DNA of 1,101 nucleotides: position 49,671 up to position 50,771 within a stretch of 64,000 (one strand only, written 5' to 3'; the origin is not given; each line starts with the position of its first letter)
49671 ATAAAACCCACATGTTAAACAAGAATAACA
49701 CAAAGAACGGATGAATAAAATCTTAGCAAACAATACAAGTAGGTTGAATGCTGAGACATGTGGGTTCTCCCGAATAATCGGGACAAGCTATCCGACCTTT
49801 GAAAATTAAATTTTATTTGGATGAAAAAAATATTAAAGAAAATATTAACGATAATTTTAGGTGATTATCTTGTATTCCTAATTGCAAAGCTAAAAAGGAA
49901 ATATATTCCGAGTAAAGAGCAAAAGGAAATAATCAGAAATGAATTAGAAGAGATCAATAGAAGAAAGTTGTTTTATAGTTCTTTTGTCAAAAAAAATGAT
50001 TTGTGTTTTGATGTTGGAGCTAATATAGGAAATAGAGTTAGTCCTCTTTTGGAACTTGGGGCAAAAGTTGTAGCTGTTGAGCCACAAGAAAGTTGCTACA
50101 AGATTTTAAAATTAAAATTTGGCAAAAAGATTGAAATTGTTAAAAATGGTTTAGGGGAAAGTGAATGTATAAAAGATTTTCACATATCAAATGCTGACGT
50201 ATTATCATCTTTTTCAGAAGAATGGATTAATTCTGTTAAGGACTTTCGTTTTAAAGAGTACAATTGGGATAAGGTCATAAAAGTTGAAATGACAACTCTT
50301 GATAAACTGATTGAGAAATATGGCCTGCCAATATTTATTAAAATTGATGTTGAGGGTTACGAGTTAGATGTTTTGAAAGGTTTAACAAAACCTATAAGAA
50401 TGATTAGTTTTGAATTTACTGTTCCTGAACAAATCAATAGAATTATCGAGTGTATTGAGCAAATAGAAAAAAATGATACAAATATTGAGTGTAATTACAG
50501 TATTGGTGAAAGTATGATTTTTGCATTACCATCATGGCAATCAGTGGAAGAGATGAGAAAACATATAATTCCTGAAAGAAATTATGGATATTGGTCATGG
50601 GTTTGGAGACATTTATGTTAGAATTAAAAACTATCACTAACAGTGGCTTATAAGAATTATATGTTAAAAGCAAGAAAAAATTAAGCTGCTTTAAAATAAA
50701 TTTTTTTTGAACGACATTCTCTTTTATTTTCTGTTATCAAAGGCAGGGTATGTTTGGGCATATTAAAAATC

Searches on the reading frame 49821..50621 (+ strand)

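Call 8: search_protein_families(library=pfam, proteins=[window:49821-50621:+], max_evalue=0.001)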
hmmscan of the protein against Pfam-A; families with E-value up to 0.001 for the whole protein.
window:49821-50621:+ (266 aa): 1 family
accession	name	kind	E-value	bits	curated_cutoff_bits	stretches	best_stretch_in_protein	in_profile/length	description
PF05050.19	Methyltransf_21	-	3.1e-16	60.4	22.7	1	64-204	1-154/173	Methyltransferase FkbM domain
